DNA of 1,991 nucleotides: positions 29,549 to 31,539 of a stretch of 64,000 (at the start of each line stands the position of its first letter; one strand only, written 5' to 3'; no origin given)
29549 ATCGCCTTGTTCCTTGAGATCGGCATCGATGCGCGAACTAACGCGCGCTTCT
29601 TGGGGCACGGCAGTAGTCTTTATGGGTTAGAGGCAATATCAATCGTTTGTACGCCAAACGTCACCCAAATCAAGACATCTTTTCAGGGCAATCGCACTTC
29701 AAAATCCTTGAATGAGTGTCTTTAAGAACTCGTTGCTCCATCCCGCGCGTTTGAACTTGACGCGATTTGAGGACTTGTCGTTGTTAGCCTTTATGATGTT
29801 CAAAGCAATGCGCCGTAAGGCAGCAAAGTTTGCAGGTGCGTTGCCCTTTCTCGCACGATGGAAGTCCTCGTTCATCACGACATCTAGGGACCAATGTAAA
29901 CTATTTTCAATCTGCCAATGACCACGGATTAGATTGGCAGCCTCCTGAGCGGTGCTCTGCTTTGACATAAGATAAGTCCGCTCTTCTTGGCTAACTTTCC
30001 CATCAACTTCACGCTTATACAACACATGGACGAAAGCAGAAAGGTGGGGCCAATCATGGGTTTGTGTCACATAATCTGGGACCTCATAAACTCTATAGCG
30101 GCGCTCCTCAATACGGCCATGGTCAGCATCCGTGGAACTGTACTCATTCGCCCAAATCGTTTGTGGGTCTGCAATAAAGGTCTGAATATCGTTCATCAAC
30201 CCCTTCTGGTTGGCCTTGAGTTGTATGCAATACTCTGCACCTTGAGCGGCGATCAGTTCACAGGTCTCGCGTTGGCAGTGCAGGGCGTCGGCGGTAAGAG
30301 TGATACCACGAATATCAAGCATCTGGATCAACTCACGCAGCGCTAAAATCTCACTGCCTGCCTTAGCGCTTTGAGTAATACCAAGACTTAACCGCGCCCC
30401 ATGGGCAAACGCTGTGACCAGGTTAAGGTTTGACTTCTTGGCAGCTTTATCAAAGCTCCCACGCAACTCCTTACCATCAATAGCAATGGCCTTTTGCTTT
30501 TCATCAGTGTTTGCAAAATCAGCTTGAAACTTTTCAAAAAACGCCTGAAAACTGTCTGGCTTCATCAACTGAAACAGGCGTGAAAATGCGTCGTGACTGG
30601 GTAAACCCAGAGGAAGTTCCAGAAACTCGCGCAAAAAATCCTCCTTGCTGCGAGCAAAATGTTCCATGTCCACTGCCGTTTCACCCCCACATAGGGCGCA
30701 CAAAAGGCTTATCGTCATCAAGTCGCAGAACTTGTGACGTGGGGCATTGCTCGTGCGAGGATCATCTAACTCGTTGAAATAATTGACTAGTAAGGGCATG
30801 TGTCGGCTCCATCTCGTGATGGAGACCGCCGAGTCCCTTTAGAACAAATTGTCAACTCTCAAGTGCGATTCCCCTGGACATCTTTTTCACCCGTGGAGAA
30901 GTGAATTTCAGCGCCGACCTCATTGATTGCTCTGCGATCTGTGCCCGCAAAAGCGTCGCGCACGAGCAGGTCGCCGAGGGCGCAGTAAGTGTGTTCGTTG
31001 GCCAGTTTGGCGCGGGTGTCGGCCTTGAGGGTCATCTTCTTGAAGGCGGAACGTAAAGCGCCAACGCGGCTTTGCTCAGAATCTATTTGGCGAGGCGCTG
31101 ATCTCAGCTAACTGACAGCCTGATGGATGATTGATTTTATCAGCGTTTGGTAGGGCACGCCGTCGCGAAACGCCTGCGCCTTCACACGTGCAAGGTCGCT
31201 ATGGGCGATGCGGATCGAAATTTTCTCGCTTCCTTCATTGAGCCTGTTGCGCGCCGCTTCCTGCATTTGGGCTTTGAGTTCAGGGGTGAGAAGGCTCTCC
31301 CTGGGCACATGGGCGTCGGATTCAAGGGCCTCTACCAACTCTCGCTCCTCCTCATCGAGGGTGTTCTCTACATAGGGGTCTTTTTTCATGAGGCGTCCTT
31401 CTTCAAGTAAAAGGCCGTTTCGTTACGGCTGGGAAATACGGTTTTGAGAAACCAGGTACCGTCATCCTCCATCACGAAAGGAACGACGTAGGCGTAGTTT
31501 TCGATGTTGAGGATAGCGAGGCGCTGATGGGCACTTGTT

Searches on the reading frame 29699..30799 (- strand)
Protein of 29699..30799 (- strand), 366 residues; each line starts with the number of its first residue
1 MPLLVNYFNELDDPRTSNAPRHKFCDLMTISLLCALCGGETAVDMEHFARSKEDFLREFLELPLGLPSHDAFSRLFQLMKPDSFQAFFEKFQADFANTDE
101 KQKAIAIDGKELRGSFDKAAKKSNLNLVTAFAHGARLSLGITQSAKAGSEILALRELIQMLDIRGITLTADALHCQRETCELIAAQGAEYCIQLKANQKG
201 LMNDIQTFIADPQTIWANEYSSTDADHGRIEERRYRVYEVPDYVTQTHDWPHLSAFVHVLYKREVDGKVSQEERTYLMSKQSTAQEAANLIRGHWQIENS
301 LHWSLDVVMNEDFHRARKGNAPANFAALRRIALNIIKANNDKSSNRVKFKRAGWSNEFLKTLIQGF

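Call 5: search_protein_families(library=pfam, proteins=[window:29699-30799:-], max_evalue=0.01)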
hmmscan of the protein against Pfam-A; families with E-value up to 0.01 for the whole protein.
window:29699-30799:- (366 aa): 4 families
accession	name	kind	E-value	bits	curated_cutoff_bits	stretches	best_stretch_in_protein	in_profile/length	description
PF13808.11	DDE_Tnp_1_assoc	-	5.9e-22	78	32.3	1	6-91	2-87/88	DDE_Tnp_1-associated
PF01609.27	DDE_Tnp_1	-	2e-17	64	23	1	102-335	4-200/200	Transposase DDE domain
PF13701.12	DDE_Tnp_1_4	-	2.8e-06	26.3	34.7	0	155-252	207-289/435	Transposase DDE domain group 1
PF14094.11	DUF4272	-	0.0051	16.4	27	0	232-332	39-133/208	Domain of unknown function (DUF4272)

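Call 6: search_protein_families(library=ncbifam, proteins=[window:29699-30799:-], max_evalue=0.01)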
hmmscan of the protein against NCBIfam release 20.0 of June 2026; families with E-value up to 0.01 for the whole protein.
window:29699-30799:- (366 aa): 3 families
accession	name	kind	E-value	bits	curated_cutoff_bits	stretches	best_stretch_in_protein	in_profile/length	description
NF033564.0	transpos_ISAs1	equivalog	1.5e-98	329.9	70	1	28-336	2-314/314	ISAs1 family transposase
NF033539.1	transpos_IS1380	equivalog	3.8e-10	38.9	180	1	135-300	176-337/419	IS1380 family transposase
NF033591.1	transpos_IS4_2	equivalog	0.00088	18.5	152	1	73-300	24-240/340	IS4 family transposase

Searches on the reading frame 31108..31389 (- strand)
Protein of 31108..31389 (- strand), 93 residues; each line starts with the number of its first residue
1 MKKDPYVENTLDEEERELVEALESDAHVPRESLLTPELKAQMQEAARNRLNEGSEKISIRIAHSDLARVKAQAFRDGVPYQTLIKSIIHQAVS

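Call 5: search_protein_families(library=pfam, proteins=[window:31108-31389:-], max_evalue=0.01)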
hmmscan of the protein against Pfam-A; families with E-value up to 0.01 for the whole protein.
window:31108-31389:- (93 aa): 2 families
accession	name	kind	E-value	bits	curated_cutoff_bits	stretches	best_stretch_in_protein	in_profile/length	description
PF12441.14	CopG_antitoxin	-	1.9e-06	29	28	1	48-90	36-78/79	CopG antitoxin of type II toxin-antitoxin system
PF14384.12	BrnA_antitoxin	-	0.0046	17.8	26.1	1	36-91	23-67/68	BrnA antitoxin of type II toxin-antitoxin system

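Call 6: search_protein_families(library=ncbifam, proteins=[window:31108-31389:-], max_evalue=0.01)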
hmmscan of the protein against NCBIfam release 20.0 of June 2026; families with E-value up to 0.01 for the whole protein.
window:31108-31389:- (93 aa): 1 family
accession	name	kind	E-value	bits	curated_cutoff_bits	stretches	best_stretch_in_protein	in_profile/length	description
NF047399.1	BrnA_antitoxin_add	equivalog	0.0002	21.5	60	1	45-91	25-69/70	type II toxin-antitoxin system BrnA family antitoxin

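Call 71: search_protein_families(library=padloc, proteins=[window:31108-31389:-], max_evalue=0.01)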
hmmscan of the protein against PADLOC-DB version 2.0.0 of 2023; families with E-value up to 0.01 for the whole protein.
window:31108-31389:- (93 aa): 0 families
